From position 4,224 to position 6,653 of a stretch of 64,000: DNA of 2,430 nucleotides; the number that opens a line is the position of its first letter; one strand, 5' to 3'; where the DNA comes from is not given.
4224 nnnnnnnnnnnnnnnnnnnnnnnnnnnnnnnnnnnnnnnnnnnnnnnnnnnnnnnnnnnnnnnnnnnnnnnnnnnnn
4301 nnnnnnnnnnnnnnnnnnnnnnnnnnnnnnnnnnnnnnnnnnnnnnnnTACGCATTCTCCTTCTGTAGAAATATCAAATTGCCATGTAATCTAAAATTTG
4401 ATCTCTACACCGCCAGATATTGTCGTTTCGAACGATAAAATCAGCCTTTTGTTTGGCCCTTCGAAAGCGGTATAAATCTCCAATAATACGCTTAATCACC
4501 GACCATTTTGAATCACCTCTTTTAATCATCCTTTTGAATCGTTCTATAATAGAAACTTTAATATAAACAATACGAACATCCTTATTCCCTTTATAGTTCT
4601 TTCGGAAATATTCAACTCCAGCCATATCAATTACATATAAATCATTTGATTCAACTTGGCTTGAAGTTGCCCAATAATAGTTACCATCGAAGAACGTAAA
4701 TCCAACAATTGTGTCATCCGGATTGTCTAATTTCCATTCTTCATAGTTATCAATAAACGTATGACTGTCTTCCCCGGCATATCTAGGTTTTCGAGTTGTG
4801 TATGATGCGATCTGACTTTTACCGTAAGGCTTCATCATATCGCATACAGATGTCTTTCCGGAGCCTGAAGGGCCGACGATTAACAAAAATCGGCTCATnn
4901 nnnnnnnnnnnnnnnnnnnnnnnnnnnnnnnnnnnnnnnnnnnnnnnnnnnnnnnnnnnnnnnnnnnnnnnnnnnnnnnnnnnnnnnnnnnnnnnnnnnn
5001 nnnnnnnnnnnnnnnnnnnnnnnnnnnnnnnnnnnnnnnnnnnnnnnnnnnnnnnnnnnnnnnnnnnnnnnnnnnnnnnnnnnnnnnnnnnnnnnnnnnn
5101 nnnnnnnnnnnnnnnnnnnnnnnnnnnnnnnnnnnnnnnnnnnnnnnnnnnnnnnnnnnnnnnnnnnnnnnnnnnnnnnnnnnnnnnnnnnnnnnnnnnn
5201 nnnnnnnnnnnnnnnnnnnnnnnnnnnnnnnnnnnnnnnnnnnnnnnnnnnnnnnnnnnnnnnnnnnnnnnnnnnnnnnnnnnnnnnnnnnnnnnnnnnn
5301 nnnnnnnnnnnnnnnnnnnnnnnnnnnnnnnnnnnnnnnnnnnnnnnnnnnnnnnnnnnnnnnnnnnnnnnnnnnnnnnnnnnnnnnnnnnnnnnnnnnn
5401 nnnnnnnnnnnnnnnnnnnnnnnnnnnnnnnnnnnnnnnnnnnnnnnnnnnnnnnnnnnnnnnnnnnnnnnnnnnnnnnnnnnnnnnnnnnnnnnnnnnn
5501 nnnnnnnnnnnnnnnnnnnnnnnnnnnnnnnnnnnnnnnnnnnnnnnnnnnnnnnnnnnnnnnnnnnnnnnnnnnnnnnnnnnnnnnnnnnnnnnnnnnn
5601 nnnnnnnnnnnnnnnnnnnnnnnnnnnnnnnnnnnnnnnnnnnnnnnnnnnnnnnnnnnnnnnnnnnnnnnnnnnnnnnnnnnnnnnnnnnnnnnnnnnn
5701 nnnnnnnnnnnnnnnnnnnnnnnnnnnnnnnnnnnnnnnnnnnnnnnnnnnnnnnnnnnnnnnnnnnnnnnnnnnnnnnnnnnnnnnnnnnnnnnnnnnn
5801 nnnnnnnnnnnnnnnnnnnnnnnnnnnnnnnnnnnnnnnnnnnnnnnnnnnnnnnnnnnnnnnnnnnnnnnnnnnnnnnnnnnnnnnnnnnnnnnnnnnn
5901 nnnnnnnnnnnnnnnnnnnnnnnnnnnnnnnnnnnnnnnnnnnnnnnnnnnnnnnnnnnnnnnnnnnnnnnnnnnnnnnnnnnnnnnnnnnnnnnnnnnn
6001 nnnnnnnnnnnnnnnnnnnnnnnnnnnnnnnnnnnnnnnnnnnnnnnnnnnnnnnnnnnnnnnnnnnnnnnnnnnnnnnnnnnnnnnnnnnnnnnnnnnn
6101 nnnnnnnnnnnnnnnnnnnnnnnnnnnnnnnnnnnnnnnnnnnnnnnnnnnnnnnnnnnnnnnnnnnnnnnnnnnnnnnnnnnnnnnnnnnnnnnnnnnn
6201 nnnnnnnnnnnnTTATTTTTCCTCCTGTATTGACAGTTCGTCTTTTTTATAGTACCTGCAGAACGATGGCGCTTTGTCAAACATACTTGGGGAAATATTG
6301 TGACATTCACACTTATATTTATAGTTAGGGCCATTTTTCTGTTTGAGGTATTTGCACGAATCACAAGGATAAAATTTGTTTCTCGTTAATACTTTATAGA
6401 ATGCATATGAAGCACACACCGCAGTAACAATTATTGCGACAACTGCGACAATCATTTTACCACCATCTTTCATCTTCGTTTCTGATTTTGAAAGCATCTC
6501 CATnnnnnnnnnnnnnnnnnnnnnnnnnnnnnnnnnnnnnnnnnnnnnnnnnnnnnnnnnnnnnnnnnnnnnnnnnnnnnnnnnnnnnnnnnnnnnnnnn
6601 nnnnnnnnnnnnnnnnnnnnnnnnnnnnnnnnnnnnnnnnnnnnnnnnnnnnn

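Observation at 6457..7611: Circularly permuted DNA C5-methyltransferase (motifs IV-VI-VIII-IX-X then I-II-III)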

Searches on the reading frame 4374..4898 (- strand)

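Call 20: search_protein_families(library=pfam, proteins=[window:4374-4898:-], max_evalue=0.001)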
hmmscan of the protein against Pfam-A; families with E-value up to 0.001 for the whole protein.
window:4374-4898:- (174 aa): 2 families
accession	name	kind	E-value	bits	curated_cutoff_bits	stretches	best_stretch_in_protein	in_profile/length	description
PF00625.27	Guanylate_kin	-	5.5e-07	29.9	25.2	1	2-161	2-168/182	Guanylate kinase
PF13238.12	AAA_18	-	1.1e-05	26.3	29.4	1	6-131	2-115/128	AAA domain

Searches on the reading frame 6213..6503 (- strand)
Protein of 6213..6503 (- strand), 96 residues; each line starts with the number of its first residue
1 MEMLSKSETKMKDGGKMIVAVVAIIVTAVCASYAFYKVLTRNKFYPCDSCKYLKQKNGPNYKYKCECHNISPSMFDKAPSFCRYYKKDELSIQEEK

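Call 20: search_protein_families(library=pfam, proteins=[window:6213-6503:-], max_evalue=0.001)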
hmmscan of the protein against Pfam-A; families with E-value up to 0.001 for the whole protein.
window:6213-6503:- (96 aa): 0 families

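Call 70: search_protein_families(library=phrogs, proteins=[window:6213-6503:-], max_evalue=0.00001)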
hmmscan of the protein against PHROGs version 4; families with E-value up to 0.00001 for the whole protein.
window:6213-6503:- (96 aa): 0 families
